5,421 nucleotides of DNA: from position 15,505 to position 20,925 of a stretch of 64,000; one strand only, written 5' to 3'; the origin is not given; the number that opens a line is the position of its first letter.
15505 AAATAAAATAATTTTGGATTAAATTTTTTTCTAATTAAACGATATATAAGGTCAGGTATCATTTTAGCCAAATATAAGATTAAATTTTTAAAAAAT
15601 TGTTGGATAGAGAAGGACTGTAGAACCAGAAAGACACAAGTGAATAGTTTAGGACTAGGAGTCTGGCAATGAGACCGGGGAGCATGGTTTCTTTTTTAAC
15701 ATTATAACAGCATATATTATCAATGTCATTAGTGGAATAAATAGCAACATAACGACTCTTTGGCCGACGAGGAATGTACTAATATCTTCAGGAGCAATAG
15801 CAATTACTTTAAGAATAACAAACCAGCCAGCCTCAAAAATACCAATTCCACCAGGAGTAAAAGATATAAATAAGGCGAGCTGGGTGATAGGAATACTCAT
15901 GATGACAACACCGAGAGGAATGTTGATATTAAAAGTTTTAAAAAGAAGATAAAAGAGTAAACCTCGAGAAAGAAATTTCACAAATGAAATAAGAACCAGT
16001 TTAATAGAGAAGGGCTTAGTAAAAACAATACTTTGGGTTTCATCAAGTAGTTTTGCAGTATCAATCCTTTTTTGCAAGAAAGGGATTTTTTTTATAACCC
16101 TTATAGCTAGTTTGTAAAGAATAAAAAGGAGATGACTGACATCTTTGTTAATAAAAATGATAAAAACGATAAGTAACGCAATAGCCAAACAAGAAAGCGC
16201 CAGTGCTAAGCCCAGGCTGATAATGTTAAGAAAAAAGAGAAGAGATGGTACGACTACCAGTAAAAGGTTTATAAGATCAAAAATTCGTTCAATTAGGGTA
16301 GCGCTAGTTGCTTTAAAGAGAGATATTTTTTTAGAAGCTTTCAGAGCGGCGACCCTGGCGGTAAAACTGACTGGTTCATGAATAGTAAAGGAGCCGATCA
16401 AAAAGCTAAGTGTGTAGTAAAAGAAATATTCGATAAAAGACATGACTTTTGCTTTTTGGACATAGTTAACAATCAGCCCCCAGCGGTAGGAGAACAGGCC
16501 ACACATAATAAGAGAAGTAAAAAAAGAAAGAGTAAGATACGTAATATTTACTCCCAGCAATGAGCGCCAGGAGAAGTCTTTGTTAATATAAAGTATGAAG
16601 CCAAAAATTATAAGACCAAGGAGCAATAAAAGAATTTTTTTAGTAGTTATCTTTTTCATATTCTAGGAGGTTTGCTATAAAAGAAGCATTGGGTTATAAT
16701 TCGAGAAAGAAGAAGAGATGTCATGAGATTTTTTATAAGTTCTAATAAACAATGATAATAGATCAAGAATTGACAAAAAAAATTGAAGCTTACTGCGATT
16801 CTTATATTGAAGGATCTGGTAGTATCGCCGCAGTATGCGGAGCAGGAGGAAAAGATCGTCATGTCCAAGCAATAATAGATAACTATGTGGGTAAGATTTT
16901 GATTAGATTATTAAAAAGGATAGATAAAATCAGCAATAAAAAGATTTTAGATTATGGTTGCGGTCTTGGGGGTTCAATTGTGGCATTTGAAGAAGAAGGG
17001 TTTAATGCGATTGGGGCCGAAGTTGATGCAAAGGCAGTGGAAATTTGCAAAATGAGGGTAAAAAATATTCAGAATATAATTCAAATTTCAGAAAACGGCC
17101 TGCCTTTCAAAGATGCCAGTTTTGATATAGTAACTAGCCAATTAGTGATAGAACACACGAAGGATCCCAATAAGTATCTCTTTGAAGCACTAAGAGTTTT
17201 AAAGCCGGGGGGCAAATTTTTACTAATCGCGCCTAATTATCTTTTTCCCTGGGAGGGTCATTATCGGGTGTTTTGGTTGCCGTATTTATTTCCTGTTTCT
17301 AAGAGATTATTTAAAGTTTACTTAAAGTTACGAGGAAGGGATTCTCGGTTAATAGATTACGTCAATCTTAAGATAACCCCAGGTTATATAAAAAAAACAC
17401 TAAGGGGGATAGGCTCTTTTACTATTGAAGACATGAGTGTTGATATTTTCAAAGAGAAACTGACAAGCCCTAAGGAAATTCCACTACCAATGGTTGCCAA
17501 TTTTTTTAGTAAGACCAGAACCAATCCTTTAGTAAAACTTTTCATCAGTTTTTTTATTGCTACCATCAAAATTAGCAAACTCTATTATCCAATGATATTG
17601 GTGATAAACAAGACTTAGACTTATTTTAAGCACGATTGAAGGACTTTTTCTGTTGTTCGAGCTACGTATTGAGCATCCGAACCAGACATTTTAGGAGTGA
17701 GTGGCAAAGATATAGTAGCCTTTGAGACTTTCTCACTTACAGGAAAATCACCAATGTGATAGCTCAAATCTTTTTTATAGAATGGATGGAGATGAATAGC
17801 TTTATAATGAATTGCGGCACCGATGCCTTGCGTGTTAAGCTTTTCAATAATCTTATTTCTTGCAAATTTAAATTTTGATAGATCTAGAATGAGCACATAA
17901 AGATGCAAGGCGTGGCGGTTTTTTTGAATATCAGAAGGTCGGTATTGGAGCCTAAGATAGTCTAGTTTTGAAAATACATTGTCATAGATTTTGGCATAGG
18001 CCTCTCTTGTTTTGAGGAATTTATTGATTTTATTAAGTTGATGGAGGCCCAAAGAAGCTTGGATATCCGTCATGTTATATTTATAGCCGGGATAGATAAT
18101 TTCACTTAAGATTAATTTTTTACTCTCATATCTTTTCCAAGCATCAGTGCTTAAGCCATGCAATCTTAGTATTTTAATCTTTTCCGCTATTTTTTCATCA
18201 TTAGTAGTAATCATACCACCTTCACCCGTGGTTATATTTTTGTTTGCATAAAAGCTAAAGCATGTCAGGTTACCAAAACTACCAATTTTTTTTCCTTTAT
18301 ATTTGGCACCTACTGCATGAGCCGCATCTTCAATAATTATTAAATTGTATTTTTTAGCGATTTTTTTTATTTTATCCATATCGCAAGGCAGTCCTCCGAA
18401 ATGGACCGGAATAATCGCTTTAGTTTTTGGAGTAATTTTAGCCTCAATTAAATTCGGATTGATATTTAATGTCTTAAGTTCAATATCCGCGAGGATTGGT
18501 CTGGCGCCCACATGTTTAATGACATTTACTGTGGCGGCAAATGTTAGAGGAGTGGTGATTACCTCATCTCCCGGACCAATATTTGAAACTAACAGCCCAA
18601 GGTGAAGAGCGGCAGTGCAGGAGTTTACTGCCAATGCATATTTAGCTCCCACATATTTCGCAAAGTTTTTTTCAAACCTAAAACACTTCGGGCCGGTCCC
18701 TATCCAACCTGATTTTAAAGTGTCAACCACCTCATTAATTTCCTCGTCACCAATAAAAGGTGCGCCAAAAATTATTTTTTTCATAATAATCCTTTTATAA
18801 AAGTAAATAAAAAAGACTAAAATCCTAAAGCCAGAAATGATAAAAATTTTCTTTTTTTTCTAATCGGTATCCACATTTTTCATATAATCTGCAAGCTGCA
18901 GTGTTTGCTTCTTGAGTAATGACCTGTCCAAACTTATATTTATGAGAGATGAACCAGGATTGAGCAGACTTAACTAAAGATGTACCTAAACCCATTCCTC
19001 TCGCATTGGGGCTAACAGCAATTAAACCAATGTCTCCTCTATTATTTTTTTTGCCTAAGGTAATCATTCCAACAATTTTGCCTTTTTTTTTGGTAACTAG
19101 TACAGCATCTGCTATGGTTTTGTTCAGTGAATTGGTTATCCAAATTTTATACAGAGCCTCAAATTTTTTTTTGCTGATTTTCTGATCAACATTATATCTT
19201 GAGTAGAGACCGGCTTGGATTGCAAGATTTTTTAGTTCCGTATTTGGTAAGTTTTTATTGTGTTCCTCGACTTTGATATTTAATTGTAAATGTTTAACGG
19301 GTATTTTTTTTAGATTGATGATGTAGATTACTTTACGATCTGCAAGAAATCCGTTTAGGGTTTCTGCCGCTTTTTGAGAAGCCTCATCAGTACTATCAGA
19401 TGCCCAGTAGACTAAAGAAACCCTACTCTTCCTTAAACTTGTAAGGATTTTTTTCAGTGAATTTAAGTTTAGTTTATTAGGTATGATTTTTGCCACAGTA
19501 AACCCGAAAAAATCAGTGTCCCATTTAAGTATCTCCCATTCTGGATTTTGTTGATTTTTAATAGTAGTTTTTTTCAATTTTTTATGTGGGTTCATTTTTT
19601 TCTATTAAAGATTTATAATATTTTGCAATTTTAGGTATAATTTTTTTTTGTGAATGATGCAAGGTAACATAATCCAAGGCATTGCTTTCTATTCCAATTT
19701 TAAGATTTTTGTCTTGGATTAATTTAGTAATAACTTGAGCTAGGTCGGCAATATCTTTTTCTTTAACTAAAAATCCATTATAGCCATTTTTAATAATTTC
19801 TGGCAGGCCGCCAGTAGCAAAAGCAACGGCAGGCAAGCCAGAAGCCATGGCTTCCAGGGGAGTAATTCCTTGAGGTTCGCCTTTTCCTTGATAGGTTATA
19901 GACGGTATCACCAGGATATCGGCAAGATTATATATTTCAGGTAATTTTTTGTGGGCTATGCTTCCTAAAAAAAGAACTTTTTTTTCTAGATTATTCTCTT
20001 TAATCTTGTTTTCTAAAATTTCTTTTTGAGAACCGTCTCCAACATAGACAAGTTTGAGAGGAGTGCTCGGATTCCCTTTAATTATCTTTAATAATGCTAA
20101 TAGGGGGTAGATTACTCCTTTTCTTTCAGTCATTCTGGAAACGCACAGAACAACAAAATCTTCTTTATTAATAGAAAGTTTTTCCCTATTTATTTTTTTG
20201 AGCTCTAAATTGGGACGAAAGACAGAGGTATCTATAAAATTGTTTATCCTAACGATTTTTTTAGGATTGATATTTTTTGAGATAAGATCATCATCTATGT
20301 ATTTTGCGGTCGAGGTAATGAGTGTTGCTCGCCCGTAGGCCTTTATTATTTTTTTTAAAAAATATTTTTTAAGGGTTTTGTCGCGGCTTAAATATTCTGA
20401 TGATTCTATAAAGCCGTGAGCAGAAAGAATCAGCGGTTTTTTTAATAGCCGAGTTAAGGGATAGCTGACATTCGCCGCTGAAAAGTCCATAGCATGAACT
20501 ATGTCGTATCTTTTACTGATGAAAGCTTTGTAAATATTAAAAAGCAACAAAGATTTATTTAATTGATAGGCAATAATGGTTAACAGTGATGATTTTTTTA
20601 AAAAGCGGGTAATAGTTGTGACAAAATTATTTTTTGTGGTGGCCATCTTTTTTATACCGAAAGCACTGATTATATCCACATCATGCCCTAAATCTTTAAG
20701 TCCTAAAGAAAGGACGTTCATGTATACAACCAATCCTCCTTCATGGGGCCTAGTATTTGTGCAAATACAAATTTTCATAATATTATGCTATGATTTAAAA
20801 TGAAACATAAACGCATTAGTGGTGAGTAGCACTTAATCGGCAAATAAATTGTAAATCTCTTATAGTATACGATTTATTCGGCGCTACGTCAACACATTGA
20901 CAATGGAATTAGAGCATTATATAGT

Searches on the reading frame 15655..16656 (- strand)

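Call 66: search_protein_families(library=pfam, proteins=[window:15655-16656:-], max_evalue=0.0001)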
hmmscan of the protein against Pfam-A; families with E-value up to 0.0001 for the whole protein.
window:15655-16656:- (333 aa): 1 family
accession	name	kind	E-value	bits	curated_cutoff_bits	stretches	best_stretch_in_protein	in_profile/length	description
PF03706.18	LPG_synthase_TM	-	4.2e-22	79.4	33.4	1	15-307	6-298/302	Lysylphosphatidylglycerol synthase TM region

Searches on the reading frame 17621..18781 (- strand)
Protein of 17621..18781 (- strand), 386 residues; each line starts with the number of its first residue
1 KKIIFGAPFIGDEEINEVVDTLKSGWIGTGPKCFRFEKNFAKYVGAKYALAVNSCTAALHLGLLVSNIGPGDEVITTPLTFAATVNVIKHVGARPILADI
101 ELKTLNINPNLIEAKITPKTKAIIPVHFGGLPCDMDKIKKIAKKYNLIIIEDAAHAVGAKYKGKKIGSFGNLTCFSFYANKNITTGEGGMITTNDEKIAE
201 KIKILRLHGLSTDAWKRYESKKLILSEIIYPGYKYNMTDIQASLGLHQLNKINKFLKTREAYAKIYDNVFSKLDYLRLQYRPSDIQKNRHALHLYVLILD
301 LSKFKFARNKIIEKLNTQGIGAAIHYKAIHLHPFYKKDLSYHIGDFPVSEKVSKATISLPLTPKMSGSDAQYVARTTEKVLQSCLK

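Call 66: search_protein_families(library=pfam, proteins=[window:17621-18781:-], max_evalue=0.0001)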
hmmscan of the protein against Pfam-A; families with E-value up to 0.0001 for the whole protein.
window:17621-18781:- (386 aa): 3 families
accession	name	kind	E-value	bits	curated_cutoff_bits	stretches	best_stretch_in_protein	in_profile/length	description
PF01041.23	DegT_DnrJ_EryC1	-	1.5e-134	449.3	19.8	1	10-375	3-357/360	DegT/DnrJ/EryC1/StrS aminotransferase family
PF01053.26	Cys_Met_Meta_PP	-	4.4e-08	32.5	27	1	31-167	52-188/381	Cys/Met metabolism PLP-dependent enzyme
PF00155.27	Aminotran_1_2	-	4.8e-06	26.4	19.7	1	36-159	47-192/361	Aminotransferase class I and II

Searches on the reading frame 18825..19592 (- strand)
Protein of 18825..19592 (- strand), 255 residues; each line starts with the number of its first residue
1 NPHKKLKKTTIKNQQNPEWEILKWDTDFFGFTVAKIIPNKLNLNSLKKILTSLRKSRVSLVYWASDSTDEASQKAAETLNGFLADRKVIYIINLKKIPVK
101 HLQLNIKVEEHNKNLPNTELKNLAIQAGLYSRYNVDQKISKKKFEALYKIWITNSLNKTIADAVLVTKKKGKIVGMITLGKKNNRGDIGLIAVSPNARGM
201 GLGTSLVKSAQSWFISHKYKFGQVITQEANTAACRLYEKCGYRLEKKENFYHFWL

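Call 66: search_protein_families(library=pfam, proteins=[window:18825-19592:-], max_evalue=0.0001)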
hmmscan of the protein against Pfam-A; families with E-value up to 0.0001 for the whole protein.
window:18825-19592:- (255 aa): 5 families
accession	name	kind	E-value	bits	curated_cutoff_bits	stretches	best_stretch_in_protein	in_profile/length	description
PF00583.31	Acetyltransf_1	-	2.9e-17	63.5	20.7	1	162-242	33-116/116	Acetyltransferase (GNAT) family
PF13508.13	Acetyltransf_7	-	2.2e-13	50.8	27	1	163-243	4-83/84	Acetyltransferase (GNAT) domain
PF13673.13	Acetyltransf_10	-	7.9e-12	45.7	23.6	1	138-245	4-110/128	Acetyltransferase (GNAT) domain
PF08445.16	FR47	-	1.6e-10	41.3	22.1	1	181-249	17-84/86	FR47-like protein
PF13302.13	Acetyltransf_3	-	3.3e-07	31.5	25.4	1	141-243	34-138/138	Acetyltransferase (GNAT) domain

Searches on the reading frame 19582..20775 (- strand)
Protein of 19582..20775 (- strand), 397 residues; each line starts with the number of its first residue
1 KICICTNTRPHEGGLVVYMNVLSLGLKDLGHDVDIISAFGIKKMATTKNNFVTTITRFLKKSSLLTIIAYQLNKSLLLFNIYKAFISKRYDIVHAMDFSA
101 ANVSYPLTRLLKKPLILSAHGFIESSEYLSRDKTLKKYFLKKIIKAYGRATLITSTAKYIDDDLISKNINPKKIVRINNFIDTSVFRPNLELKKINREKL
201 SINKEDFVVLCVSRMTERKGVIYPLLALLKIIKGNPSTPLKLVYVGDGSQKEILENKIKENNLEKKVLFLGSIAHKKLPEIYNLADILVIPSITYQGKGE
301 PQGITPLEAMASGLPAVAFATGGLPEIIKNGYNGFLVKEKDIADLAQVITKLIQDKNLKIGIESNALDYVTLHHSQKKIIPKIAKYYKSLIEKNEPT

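Call 66: search_protein_families(library=pfam, proteins=[window:19582-20775:-], max_evalue=0.0001)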
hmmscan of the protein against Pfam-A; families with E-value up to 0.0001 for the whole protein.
window:19582-20775:- (397 aa): 4 families
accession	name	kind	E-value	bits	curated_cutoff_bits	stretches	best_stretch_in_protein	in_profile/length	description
PF00534.26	Glycos_transf_1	-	1.2e-39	136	26.4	1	194-359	3-162/172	Glycosyl transferases group 1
PF13692.12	Glyco_trans_1_4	-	8.7e-33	114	27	1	207-355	2-142/142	Glycosyl transferases group 1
PF13439.12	Glyco_transf_4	-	1.2e-17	64.9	28.5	1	13-184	2-169/170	Glycosyltransferase Family 4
PF13579.12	Glyco_trans_4_4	-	4.5e-06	27.5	29.7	1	13-179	1-157/158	Glycosyl transferase 4-like domain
